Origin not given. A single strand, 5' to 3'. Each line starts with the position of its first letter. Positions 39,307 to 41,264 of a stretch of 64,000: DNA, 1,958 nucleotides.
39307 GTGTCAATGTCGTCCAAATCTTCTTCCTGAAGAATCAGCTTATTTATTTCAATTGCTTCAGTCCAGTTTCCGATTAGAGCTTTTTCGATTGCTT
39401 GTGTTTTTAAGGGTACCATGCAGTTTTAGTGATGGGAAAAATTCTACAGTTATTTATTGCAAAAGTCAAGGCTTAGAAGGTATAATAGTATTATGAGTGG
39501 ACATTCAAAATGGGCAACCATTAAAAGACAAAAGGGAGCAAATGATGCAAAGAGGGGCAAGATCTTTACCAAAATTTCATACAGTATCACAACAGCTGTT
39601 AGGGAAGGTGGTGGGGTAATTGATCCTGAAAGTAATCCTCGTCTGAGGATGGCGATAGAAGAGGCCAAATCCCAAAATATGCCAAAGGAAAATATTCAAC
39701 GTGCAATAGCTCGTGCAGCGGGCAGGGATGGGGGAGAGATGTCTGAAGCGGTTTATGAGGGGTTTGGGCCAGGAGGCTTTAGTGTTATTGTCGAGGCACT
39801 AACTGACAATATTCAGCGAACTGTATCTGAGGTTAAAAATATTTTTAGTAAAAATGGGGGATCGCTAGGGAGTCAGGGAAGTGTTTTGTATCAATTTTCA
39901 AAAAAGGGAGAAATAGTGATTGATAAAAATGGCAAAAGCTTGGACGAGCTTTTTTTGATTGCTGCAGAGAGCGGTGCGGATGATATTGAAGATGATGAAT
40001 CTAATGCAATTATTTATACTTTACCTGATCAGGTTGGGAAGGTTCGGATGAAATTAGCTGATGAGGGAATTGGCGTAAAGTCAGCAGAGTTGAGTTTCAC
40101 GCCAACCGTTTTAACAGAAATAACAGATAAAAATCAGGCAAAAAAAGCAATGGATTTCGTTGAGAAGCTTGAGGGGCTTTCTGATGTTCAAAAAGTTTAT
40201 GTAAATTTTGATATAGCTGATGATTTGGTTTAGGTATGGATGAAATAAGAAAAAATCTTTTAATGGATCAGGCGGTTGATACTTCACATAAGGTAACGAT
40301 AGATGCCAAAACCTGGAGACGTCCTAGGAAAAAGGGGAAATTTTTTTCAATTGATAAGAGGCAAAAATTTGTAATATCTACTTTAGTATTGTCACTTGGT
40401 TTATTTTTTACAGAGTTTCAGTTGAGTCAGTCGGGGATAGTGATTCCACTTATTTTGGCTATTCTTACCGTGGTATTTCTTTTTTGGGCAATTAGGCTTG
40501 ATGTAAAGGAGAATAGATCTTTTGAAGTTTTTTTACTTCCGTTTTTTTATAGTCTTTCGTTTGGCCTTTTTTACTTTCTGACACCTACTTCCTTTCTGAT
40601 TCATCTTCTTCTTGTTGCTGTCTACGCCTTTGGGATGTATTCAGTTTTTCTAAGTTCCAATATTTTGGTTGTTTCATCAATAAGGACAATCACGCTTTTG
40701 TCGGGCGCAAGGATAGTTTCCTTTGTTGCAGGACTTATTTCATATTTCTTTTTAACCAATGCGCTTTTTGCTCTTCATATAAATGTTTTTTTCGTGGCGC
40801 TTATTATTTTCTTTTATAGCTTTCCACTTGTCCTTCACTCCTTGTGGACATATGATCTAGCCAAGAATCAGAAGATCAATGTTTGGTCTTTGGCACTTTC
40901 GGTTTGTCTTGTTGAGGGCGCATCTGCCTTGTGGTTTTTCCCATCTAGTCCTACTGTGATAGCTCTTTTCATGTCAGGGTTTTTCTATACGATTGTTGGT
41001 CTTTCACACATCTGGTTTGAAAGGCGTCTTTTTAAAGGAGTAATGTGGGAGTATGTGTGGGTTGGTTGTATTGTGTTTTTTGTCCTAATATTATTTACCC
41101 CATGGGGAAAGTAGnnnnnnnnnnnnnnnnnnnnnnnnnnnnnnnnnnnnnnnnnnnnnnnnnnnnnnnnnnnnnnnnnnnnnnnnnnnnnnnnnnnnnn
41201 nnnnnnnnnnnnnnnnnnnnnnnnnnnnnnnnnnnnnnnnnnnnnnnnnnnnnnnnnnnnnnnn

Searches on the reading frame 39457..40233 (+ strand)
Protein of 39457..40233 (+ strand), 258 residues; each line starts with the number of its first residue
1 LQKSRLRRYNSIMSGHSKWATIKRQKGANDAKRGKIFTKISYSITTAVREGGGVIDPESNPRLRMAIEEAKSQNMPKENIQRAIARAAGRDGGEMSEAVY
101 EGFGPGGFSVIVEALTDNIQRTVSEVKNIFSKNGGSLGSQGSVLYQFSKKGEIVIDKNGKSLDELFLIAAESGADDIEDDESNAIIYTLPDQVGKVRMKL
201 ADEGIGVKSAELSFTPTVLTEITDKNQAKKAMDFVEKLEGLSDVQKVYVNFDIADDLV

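Call 7: search_protein_families(library=pfam, proteins=[window:39457-40233:+])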
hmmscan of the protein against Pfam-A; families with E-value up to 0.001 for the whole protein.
window:39457-40233:+ (258 aa): 2 families
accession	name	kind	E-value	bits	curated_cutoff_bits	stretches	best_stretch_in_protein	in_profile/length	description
PF01709.26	Transcrip_reg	-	9.3e-50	168.9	27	1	96-251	2-160/160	TACO1/YebC second and third domain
PF20772.2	TACO1_YebC_N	-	1e-32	112.9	36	1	17-89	1-72/73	TACO1/YebC protein N-terminal domain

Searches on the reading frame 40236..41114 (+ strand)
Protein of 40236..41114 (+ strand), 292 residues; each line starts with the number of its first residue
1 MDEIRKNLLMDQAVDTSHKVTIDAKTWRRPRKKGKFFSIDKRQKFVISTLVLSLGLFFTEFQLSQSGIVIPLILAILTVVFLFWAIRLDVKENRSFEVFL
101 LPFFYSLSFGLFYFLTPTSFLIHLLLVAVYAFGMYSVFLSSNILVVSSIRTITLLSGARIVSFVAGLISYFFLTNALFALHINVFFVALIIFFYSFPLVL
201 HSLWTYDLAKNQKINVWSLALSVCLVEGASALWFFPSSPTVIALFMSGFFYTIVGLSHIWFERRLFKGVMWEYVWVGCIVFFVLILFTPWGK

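Call 7: search_protein_families(library=pfam, proteins=[window:40236-41114:+])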
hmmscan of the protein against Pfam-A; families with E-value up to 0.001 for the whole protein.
window:40236-41114:+ (292 aa): 0 families

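Call 23: find_homologous_proteins(query=window:40236-41114:+)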
Query window:40236-41114:+ (292 aa): 1306 proteins with E <= 0.001 among 5712 candidates; the best 120 are listed.
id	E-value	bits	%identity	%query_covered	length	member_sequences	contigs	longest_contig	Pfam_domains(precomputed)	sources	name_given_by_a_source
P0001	8.4e-176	601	100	97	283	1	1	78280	PF18900.7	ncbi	-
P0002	1.8e-112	394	71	91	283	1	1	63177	PF18900.7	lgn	-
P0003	5.6e-111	389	68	91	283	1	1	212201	PF18900.7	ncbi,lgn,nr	ncbi:MAG TPA: hypothetical protein VM077_04005 [Candidatus Limnocylindrales bacterium]|nr:hypothetic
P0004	6.0e-111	389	67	93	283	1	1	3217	PF18900.7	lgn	-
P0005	4.3e-110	386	67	92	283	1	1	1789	PF18900.7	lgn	-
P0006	9.9e-110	385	69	90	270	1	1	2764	PF18900.7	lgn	-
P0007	1.1e-109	384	67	90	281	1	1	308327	PF18900.7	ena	-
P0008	1.7e-109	384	69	90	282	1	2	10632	PF18900.7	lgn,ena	-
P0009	2.1e-109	384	68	91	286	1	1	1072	PF18900.7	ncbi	-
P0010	3.2e-109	383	66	92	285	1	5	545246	PF18900.7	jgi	jgi:hypothetical protein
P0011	3.3e-109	383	69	90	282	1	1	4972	PF18900.7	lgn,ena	-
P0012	4.3e-109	383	68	89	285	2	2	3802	PF18900.7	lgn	-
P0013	5.3e-109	382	68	90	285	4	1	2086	PF18900.7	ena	-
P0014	5.6e-109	382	63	94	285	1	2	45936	PF18900.7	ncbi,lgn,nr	ncbi:MAG TPA: hypothetical protein VLG67_00735 [Candidatus Saccharimonadales bacterium]|nr:hypotheti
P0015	6.1e-109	382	66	92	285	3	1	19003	PF18900.7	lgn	-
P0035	1.1e-105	371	65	92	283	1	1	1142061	PF18900.7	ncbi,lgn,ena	-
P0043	9.7e-105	368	64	91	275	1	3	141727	PF18900.7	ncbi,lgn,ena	ncbi:MAG: hypothetical protein AAB553_03520 [Patescibacteria group bacterium]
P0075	3.2e-102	360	58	100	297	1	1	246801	PF18900.7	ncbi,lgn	-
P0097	2.7e-99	350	64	91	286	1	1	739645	PF18900.7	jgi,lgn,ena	-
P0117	1.4e-97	345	63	89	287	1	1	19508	PF18900.7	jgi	jgi:hypothetical protein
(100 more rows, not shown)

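Call 24: find_encoding_contigs(protein=P0001, flank=6000, max_places=3)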
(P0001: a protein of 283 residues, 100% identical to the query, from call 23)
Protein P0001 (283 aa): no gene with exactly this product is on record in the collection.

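Call 25: find_encoding_contigs(protein=P0002, flank=6000, max_places=3)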
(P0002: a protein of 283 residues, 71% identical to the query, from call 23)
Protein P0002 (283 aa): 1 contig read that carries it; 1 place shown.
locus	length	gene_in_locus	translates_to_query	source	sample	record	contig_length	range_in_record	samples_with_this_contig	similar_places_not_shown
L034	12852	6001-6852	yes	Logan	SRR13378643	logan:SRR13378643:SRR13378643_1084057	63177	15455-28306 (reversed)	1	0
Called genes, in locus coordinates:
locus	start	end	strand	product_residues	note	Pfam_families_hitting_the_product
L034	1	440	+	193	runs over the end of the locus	PF08207:EFP_N, PF01132:EFP, PF09285:Elong-fact-P_C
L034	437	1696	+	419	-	PF05977:MFS_3 (faint), PF07690:MFS_1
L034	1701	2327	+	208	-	-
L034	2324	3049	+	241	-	PF00849:PseudoU_synth_2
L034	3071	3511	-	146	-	PF13545:HTH_Crp_2 (faint)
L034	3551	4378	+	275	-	PF13399:LytR_C (weak)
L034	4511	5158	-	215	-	-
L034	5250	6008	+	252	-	PF20772:TACO1_YebC_N, PF01709:Transcrip_reg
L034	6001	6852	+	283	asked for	PF18900:DUF5656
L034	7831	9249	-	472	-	PF01204:Trehalase, PF22422:MGH1-like_GH, PF01204:Trehalase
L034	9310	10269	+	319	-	PF02899:Phage_int_SAM_1, PF13495:Phage_int_SAM_4 (faint), PF00589:Phage_integrase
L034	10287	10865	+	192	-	-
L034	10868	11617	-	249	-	PF04402:SIMPL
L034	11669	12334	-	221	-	PF00156:Pribosyltran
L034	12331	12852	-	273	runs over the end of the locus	PF00215:OMPdecase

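Call 26: find_encoding_contigs(protein=P0003, flank=6000, max_places=3)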
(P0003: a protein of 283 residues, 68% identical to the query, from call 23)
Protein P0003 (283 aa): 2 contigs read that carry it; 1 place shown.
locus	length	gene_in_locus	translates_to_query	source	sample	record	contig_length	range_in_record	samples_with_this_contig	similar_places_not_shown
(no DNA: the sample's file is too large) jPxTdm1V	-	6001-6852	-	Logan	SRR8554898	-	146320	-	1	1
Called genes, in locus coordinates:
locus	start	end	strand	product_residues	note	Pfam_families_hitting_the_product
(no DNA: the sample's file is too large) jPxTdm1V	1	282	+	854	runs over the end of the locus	PF17900:Peptidase_M1_N, PF01433:Peptidase_M1, PF11838:ERAP1_C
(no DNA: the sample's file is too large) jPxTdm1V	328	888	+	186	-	PF08207:EFP_N, PF01132:EFP, PF09285:Elong-fact-P_C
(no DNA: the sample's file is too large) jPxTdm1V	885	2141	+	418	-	PF05977:MFS_3 (weak), PF07690:MFS_1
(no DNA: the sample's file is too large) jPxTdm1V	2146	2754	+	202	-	-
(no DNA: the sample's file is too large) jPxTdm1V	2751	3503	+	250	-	PF00849:PseudoU_synth_2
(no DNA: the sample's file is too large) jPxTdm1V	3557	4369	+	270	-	PF13399:LytR_C (weak)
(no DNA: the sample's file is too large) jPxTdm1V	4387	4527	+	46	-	-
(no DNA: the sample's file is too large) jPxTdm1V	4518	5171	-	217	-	PF07719:TPR_2 (faint), PF14559:TPR_19 (weak), PF13414:TPR_11 (faint)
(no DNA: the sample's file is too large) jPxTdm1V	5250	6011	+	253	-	PF20772:TACO1_YebC_N, PF01709:Transcrip_reg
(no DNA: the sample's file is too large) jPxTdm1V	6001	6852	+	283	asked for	PF18900:DUF5656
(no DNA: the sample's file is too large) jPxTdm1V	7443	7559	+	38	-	-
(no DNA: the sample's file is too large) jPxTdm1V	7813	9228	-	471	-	PF01204:Trehalase, PF22422:MGH1-like_GH, PF01204:Trehalase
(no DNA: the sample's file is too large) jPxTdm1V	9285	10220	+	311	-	PF02899:Phage_int_SAM_1, PF13102:Phage_int_SAM_5 (weak), PF13495:Phage_int_SAM_4 (weak), PF00589:Phage_integrase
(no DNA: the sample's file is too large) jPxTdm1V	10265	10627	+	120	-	PF05635:23S_rRNA_IVP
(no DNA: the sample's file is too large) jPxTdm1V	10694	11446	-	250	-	PF04402:SIMPL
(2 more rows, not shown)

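Call 30: find_encoding_contigs(protein=P0007, flank=6000, max_places=2)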
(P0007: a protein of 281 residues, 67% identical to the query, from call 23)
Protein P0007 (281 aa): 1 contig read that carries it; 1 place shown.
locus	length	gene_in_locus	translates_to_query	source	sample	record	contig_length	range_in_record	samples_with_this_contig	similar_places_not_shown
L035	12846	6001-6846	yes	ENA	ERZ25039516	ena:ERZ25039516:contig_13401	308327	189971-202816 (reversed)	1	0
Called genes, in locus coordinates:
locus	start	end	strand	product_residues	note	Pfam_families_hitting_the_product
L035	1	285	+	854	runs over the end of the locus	PF17900:Peptidase_M1_N, PF01433:Peptidase_M1, PF11838:ERAP1_C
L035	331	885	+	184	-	PF08207:EFP_N, PF01132:EFP, PF09285:Elong-fact-P_C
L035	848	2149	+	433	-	PF05977:MFS_3 (weak), PF07690:MFS_1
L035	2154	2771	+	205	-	-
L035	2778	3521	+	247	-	PF00849:PseudoU_synth_2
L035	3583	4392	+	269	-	PF13399:LytR_C (weak)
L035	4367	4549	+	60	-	-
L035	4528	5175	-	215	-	-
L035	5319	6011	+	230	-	PF20772:TACO1_YebC_N, PF01709:Transcrip_reg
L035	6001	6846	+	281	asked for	PF18900:DUF5656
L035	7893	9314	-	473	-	PF01204:Trehalase, PF22422:MGH1-like_GH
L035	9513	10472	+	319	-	PF02899:Phage_int_SAM_1, PF13495:Phage_int_SAM_4 (faint), PF00589:Phage_integrase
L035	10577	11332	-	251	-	PF04402:SIMPL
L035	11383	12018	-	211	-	PF00156:Pribosyltran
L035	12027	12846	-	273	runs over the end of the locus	PF00215:OMPdecase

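Call 31: find_encoding_contigs(protein=P0010, flank=6000, max_places=2)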
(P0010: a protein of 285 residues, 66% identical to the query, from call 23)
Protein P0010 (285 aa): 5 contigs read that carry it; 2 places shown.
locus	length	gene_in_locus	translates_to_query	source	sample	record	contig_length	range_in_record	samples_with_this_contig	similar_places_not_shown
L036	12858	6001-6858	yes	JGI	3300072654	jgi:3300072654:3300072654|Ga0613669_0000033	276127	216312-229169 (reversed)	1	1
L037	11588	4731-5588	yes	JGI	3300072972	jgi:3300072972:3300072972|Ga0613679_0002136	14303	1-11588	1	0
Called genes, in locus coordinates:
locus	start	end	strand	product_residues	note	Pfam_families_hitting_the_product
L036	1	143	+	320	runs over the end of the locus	PF01784:DUF34_NIF3 (weak)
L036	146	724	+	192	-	PF08207:EFP_N, PF01132:EFP, PF09285:Elong-fact-P_C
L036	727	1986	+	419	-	PF05977:MFS_3 (weak), PF07690:MFS_1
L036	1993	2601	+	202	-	-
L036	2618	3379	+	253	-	PF00849:PseudoU_synth_2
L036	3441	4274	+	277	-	PF13399:LytR_C (weak)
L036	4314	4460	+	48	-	-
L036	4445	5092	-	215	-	-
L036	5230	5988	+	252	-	PF20772:TACO1_YebC_N, PF01709:Transcrip_reg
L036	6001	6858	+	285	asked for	PF18900:DUF5656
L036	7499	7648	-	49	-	-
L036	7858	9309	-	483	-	PF01204:Trehalase, PF22422:MGH1-like_GH, PF01204:Trehalase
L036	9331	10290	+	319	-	PF02899:Phage_int_SAM_1, PF13495:Phage_int_SAM_4 (weak), PF00589:Phage_integrase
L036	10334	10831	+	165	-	-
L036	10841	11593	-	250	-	PF04402:SIMPL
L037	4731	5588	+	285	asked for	PF18900:DUF5656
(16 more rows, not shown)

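Call 32: find_encoding_contigs(protein=P0035, flank=6000, max_places=2)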
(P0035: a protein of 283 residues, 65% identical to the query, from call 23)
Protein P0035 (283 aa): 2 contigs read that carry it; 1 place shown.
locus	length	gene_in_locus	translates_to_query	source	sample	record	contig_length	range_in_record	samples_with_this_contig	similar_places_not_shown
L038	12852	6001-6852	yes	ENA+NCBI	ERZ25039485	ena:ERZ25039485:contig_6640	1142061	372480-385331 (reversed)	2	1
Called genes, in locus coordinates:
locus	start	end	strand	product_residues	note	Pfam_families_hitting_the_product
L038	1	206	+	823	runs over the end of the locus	PF17900:Peptidase_M1_N, PF01433:Peptidase_M1, PF11838:ERAP1_C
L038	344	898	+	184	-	PF08207:EFP_N, PF01132:EFP, PF09285:Elong-fact-P_C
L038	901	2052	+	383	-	PF05977:MFS_3, PF07690:MFS_1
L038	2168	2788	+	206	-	-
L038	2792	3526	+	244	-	PF00849:PseudoU_synth_2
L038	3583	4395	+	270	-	PF13399:LytR_C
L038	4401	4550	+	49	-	-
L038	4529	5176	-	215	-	-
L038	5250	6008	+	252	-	PF20772:TACO1_YebC_N, PF01709:Transcrip_reg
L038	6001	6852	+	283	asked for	PF18900:DUF5656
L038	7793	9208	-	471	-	PF01204:Trehalase, PF22422:MGH1-like_GH, PF03200:Glyco_hydro_63 (weak)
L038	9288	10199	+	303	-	PF02899:Phage_int_SAM_1, PF13495:Phage_int_SAM_4 (faint), PF00589:Phage_integrase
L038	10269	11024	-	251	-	PF04402:SIMPL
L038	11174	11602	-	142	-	PF01061:ABC2_membrane, PF12698:ABC2_membrane_3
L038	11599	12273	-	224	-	PF12698:ABC2_membrane_3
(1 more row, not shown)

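Call 35: find_encoding_contigs(protein=P0075, flank=6000, max_places=2)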
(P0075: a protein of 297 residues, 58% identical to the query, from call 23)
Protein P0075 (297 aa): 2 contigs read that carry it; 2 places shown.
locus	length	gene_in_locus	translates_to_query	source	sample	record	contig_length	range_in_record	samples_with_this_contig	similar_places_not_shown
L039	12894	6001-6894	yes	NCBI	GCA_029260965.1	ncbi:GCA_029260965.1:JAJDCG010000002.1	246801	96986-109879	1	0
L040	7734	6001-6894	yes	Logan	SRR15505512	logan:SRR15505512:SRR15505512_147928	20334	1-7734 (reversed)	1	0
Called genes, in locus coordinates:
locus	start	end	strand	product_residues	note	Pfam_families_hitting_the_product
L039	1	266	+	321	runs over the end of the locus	PF01784:DUF34_NIF3 (weak)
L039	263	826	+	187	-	PF08207:EFP_N, PF01132:EFP, PF09285:Elong-fact-P_C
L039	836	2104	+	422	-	PF07690:MFS_1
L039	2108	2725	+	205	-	-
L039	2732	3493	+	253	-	PF00849:PseudoU_synth_2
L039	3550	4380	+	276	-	PF13399:LytR_C (weak)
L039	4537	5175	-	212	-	PF00515:TPR_1 (faint), PF14559:TPR_19 (weak), PF13181:TPR_8 (weak)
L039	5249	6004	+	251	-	PF20772:TACO1_YebC_N, PF01709:Transcrip_reg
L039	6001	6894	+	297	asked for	PF18900:DUF5656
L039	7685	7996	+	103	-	-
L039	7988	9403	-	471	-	PF01204:Trehalase, PF22422:MGH1-like_GH, PF01204:Trehalase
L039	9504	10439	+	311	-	PF02899:Phage_int_SAM_1, PF13495:Phage_int_SAM_4 (faint), PF00589:Phage_integrase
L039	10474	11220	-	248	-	PF04402:SIMPL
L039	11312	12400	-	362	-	PF12698:ABC2_membrane_3, PF01061:ABC2_membrane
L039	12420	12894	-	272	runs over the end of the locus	PF02463:SMC_N (weak), PF13175:AAA_15 (faint), PF00005:ABC_tran, PF13304:AAA_21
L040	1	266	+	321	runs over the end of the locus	PF01784:DUF34_NIF3 (weak)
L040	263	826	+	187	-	PF08207:EFP_N, PF01132:EFP, PF09285:Elong-fact-P_C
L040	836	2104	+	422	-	PF07690:MFS_1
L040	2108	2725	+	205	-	-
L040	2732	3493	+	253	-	PF00849:PseudoU_synth_2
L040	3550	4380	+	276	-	PF13399:LytR_C (weak)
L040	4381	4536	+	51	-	-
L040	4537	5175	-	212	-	PF00515:TPR_1 (faint), PF14559:TPR_19 (weak), PF13181:TPR_8 (weak)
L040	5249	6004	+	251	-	PF20772:TACO1_YebC_N, PF01709:Transcrip_reg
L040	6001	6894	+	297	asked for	PF18900:DUF5656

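Call 36: find_encoding_contigs(protein=P0014, flank=6000, max_places=2)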
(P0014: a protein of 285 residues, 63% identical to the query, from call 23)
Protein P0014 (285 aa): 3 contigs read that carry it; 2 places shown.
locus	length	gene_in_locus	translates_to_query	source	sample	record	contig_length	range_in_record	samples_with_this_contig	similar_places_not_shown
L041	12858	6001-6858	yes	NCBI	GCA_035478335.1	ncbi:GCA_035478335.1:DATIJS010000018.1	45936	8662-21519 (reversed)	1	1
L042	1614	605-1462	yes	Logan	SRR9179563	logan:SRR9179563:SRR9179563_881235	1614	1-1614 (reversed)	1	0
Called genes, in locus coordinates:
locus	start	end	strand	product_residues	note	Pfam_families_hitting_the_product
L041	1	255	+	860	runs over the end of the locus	PF17900:Peptidase_M1_N, PF01433:Peptidase_M1, PF11838:ERAP1_C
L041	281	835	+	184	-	PF08207:EFP_N, PF01132:EFP, PF09285:Elong-fact-P_C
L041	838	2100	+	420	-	PF05977:MFS_3 (weak), PF07690:MFS_1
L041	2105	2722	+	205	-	-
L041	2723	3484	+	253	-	PF00849:PseudoU_synth_2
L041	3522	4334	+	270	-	PF13399:LytR_C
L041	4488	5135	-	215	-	-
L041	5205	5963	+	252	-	PF20772:TACO1_YebC_N, PF01709:Transcrip_reg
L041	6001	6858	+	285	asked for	PF18900:DUF5656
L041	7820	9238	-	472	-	PF01204:Trehalase, PF22422:MGH1-like_GH, PF01204:Trehalase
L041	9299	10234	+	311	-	PF02899:Phage_int_SAM_1, PF13495:Phage_int_SAM_4 (weak), PF00589:Phage_integrase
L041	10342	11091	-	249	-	PF04402:SIMPL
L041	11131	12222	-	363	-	PF12698:ABC2_membrane_3, PF01061:ABC2_membrane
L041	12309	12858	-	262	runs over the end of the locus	PF02463:SMC_N (faint), PF13175:AAA_15 (faint), PF00005:ABC_tran, PF13304:AAA_21 (weak)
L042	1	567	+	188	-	?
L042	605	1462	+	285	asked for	PF18900:DUF5656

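Call 37: find_encoding_contigs(protein=P0043, flank=6000, max_places=2)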
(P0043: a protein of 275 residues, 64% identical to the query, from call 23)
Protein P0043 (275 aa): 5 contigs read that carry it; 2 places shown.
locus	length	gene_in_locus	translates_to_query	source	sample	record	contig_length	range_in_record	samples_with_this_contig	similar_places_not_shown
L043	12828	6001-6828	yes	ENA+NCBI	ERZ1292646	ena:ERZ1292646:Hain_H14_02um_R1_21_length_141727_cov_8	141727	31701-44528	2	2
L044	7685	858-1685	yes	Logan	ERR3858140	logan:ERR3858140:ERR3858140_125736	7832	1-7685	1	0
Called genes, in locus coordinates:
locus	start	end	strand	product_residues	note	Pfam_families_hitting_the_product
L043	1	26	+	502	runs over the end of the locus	PF02789:Peptidase_M17_N, PF00883:Peptidase_M17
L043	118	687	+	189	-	PF08207:EFP_N, PF01132:EFP, PF09285:Elong-fact-P_C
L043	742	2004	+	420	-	PF07690:MFS_1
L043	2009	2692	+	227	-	PF01790:LGT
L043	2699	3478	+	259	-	PF00849:PseudoU_synth_2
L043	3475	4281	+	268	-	PF13399:LytR_C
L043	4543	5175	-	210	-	PF00515:TPR_1 (faint)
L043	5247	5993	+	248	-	PF20772:TACO1_YebC_N, PF01709:Transcrip_reg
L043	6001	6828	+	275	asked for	PF18900:DUF5656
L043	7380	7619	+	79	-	-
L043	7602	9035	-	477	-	PF01204:Trehalase, PF22422:MGH1-like_GH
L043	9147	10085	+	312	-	PF02899:Phage_int_SAM_1, PF13495:Phage_int_SAM_4 (weak), PF00589:Phage_integrase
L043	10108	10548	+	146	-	-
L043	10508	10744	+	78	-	-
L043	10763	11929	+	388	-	-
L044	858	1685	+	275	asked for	PF18900:DUF5656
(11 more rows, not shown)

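Call 46: search_protein_families(library=ncbifam, proteins=[window:40236-41114:+])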
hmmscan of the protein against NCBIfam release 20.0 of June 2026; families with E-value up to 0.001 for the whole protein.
window:40236-41114:+ (292 aa): 0 families

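Call 65: find_encoding_contigs(protein=P0097, flank=6000, max_places=1)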
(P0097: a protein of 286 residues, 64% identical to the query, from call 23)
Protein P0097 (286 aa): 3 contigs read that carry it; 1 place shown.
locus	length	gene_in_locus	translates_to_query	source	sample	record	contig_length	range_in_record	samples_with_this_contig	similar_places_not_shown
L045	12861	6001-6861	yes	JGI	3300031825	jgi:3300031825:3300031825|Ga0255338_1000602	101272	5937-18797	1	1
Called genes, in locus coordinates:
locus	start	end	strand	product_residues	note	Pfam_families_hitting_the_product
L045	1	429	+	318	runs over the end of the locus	PF01784:DUF34_NIF3 (faint)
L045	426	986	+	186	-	PF08207:EFP_N, PF01132:EFP, PF09285:Elong-fact-P_C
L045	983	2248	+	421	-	PF05977:MFS_3, PF13347:MFS_2 (weak), PF07690:MFS_1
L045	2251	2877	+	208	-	PF01790:LGT (weak)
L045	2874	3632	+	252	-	PF00849:PseudoU_synth_2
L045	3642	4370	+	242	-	PF13399:LytR_C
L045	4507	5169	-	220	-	PF13431:TPR_17 (faint), PF14559:TPR_19 (weak), PF00515:TPR_1 (weak), PF07719:TPR_2 (faint), PF13181:TPR_8 (weak)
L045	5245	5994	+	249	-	PF20772:TACO1_YebC_N, PF01709:Transcrip_reg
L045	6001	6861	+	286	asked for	PF18900:DUF5656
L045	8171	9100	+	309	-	PF02899:Phage_int_SAM_1, PF13102:Phage_int_SAM_5 (weak), PF13495:Phage_int_SAM_4 (faint), PF00589:Phage_integrase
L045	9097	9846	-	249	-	PF04402:SIMPL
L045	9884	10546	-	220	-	PF00156:Pribosyltran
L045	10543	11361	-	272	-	PF00215:OMPdecase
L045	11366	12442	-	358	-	PF01180:DHO_dh, PF01207:Dus (faint)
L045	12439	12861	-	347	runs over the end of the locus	PF01979:Amidohydro_1, PF12890:DHOase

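Call 66: find_encoding_contigs(protein=P0117, flank=6000, max_places=1)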
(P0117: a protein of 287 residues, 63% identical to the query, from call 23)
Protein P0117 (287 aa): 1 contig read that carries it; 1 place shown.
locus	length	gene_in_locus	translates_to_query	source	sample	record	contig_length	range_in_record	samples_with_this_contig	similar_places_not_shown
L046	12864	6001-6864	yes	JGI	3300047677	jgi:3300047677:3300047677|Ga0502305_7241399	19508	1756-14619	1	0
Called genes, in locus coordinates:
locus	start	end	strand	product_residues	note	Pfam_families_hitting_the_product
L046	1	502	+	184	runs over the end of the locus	PF08207:EFP_N, PF01132:EFP, PF09285:Elong-fact-P_C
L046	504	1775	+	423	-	PF05977:MFS_3 (weak), PF13347:MFS_2, PF07690:MFS_1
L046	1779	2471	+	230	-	PF01790:LGT (weak)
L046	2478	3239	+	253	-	PF00849:PseudoU_synth_2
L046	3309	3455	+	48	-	-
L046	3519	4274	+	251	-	PF13399:LytR_C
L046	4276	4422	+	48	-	-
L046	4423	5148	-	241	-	PF13424:TPR_12 (faint), PF14559:TPR_19, PF00515:TPR_1 (weak), PF07719:TPR_2 (weak)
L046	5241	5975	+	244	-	PF20772:TACO1_YebC_N, PF01709:Transcrip_reg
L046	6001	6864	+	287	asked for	PF18900:DUF5656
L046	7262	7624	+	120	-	-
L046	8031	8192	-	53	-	-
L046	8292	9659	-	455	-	PF01204:Trehalase, PF22422:MGH1-like_GH, PF01204:Trehalase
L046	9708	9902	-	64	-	-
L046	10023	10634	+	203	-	PF14014:DUF4230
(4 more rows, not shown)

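Call 100: list_cluster_members(proteins=[P0001, P0075, P0014, P0043, P0035])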
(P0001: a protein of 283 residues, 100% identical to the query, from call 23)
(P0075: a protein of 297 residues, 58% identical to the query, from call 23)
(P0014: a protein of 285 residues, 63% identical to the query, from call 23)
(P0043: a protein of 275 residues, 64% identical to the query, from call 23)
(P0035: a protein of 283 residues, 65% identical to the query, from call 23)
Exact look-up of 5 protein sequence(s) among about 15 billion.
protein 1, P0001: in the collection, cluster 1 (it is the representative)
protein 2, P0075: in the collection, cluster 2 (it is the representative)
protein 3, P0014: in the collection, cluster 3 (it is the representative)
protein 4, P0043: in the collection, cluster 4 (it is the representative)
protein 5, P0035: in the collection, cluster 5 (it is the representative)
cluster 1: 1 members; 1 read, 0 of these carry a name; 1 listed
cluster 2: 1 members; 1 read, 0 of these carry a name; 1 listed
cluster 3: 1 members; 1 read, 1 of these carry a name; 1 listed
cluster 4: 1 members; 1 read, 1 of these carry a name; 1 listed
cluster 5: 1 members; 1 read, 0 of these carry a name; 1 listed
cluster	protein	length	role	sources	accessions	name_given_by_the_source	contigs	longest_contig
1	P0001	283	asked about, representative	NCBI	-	-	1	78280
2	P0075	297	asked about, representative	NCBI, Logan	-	-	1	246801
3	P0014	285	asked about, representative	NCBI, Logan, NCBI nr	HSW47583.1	MAG TPA: hypothetical protein VLG67_00735 [Candidatus Saccharimonadales bacterium] | hypothetical protein [Candidatus Saccharimonadales bacterium]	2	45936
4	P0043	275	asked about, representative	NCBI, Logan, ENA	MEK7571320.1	MAG: hypothetical protein AAB553_03520 [Patescibacteria group bacterium]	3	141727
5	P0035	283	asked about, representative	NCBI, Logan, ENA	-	-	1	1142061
